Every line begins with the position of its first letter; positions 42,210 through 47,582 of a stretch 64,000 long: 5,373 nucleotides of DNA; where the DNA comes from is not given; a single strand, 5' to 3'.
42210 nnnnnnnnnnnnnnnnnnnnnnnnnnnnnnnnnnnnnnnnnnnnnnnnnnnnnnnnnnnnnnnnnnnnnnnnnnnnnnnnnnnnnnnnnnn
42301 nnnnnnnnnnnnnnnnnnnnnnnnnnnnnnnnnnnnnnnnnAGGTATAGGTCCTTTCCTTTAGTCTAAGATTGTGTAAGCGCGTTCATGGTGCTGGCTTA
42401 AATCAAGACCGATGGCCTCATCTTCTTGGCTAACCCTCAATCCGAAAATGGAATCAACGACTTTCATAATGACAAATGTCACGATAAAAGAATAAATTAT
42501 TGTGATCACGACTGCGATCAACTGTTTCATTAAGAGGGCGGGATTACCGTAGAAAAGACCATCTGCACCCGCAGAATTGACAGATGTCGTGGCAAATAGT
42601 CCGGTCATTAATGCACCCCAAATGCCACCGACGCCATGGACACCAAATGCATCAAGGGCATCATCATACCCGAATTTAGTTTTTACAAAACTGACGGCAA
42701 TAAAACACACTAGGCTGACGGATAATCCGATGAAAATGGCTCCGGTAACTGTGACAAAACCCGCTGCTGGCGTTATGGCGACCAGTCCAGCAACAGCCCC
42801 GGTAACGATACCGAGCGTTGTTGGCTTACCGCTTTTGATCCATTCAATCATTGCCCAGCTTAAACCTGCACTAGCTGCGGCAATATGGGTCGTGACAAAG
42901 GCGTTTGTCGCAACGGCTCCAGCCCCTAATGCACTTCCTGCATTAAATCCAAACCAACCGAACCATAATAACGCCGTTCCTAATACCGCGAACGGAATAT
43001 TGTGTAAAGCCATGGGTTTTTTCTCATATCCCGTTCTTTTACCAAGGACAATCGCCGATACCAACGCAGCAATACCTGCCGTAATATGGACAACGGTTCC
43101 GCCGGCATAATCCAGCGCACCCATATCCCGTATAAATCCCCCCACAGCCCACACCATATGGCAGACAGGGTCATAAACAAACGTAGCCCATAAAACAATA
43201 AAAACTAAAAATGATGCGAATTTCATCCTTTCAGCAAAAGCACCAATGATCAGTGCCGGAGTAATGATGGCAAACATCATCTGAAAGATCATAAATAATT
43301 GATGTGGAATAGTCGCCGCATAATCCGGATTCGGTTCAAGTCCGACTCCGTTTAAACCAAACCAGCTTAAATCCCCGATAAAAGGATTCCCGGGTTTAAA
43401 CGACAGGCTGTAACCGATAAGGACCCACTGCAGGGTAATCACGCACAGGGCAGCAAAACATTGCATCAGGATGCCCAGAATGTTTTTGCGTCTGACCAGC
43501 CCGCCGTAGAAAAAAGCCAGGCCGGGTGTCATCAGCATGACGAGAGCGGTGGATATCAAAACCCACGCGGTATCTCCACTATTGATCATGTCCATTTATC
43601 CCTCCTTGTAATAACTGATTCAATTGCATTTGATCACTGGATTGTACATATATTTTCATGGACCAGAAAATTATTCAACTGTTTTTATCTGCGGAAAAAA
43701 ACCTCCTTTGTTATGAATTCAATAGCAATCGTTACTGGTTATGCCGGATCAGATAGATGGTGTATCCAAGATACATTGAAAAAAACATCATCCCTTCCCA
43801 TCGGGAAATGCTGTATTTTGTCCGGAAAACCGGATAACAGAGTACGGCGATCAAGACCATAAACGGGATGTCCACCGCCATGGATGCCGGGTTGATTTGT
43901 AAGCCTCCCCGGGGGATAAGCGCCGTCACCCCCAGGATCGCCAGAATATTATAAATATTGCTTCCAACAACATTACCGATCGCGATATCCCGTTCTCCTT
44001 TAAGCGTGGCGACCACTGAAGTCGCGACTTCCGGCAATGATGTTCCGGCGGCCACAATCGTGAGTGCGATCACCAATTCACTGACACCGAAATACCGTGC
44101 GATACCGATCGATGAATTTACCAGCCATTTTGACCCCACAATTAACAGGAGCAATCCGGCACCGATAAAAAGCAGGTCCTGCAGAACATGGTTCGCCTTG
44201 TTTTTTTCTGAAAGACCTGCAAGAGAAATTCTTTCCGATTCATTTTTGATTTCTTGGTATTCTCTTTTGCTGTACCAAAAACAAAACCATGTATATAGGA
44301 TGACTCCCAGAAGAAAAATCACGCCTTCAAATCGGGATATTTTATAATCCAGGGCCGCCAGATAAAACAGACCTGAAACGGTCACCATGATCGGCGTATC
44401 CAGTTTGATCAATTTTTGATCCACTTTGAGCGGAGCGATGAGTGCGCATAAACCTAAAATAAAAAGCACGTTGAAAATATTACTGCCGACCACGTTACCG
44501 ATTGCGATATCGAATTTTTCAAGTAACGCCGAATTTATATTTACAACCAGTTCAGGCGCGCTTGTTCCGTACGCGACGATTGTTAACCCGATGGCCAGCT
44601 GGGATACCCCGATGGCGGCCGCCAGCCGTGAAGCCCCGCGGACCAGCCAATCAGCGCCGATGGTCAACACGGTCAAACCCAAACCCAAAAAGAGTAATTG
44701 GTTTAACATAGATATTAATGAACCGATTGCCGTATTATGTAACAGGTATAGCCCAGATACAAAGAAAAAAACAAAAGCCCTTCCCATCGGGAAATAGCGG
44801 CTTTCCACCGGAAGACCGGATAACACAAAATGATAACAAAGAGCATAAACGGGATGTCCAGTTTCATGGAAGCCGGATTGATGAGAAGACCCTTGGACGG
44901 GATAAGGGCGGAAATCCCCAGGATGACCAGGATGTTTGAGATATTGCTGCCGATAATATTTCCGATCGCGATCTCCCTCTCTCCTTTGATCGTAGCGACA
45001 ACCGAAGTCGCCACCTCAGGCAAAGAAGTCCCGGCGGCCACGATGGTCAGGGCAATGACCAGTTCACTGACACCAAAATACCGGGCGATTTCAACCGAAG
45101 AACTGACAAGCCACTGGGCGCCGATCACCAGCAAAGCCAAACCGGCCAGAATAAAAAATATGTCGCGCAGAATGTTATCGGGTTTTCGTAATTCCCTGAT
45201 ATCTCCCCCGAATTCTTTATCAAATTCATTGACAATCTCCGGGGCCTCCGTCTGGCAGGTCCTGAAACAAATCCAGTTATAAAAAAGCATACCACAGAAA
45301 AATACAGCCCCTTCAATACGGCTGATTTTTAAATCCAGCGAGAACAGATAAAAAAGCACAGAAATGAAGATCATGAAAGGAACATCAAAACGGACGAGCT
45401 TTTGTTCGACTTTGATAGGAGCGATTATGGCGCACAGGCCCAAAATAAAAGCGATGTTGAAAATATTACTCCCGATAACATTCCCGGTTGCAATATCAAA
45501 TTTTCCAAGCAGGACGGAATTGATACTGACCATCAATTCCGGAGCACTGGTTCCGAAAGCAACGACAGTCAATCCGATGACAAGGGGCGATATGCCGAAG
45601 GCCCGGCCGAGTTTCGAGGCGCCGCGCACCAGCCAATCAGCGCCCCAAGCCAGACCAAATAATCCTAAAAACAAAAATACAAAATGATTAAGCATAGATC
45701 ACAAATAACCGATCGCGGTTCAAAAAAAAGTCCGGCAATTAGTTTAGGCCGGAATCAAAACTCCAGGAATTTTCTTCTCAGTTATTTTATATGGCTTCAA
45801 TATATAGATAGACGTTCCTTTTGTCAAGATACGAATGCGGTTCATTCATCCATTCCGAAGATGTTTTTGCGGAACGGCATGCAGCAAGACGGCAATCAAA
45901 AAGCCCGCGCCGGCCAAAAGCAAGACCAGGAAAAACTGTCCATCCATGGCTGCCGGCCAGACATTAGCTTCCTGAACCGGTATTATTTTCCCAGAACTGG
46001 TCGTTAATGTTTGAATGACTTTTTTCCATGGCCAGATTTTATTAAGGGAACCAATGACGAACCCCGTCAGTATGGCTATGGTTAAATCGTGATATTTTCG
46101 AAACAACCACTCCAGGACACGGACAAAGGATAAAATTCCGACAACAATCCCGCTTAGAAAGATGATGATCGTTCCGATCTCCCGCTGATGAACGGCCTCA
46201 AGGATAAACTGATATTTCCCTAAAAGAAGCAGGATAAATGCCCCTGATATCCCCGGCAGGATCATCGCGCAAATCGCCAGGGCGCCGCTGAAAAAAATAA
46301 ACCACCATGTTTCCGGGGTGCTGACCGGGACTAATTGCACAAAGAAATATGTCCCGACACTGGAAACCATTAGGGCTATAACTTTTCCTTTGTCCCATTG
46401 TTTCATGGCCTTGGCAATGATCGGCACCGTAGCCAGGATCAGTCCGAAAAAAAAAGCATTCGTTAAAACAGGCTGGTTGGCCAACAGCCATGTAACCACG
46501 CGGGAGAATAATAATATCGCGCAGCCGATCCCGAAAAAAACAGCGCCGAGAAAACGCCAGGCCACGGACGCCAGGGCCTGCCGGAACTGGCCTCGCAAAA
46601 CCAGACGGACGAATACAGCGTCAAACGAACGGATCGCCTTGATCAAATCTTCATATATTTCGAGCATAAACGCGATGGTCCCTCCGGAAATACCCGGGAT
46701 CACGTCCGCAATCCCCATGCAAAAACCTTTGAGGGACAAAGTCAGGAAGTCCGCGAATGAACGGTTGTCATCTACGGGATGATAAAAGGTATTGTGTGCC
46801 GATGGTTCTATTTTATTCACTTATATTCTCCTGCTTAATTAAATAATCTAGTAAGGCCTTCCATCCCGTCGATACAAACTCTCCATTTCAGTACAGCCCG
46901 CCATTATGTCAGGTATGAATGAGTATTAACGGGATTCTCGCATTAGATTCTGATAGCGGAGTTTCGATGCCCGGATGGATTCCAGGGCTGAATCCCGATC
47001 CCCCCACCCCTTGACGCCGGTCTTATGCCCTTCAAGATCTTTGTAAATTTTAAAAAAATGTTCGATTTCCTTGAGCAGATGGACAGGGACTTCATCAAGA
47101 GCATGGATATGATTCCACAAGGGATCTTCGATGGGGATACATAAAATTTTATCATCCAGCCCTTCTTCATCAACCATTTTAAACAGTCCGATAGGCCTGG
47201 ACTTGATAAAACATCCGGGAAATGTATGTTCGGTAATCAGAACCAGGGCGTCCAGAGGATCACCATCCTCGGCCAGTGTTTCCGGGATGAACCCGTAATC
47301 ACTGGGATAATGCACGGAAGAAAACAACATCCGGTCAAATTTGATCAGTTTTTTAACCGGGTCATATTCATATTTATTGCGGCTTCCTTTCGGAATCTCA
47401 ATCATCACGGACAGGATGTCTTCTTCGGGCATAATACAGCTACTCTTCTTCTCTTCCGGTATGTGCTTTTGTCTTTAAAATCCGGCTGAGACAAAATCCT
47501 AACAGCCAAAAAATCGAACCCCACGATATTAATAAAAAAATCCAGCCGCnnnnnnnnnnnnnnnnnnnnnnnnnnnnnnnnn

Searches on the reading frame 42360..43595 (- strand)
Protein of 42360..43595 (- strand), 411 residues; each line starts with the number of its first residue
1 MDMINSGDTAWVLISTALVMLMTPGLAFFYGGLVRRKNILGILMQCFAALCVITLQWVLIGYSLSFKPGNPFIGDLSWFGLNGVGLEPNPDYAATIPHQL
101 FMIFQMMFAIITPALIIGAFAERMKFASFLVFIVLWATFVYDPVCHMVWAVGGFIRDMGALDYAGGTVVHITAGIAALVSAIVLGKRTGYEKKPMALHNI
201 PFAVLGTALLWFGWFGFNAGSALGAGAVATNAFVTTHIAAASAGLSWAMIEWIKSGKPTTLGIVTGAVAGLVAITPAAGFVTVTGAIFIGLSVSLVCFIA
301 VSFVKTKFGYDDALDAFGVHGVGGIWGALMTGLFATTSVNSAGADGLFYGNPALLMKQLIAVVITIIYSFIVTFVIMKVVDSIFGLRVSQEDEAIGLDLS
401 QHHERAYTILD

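Call 3: search_protein_families(library=pfam, proteins=[window:42360-43595:-], max_evalue=0.01)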
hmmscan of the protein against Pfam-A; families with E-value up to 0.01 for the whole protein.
window:42360-43595:- (411 aa): 1 family
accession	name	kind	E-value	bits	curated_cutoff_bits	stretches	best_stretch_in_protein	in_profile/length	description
PF00909.26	Ammonium_transp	-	1.5e-133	445.8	23.2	1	10-407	1-399/399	Ammonium Transporter Family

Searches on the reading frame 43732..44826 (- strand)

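Call 3: search_protein_families(library=pfam, proteins=[window:43732-44826:-], max_evalue=0.01)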
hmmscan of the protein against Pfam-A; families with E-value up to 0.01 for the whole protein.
window:43732-44826:- (364 aa): 1 family
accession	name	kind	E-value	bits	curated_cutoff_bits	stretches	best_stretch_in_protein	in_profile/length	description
PF01699.29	Na_Ca_ex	-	4.9e-70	234.8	24.9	2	44-184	3-151/151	Sodium/calcium exchanger protein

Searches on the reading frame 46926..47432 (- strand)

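Call 3: search_protein_families(library=pfam, proteins=[window:46926-47432:-], max_evalue=0.01)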
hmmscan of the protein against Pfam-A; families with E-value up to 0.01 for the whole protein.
window:46926-47432:- (168 aa): 1 family
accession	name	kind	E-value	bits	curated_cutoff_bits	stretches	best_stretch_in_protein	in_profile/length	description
PF00719.24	Pyrophosphatase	-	3.2e-58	196.3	23.5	1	9-160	1-152/153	Inorganic pyrophosphatase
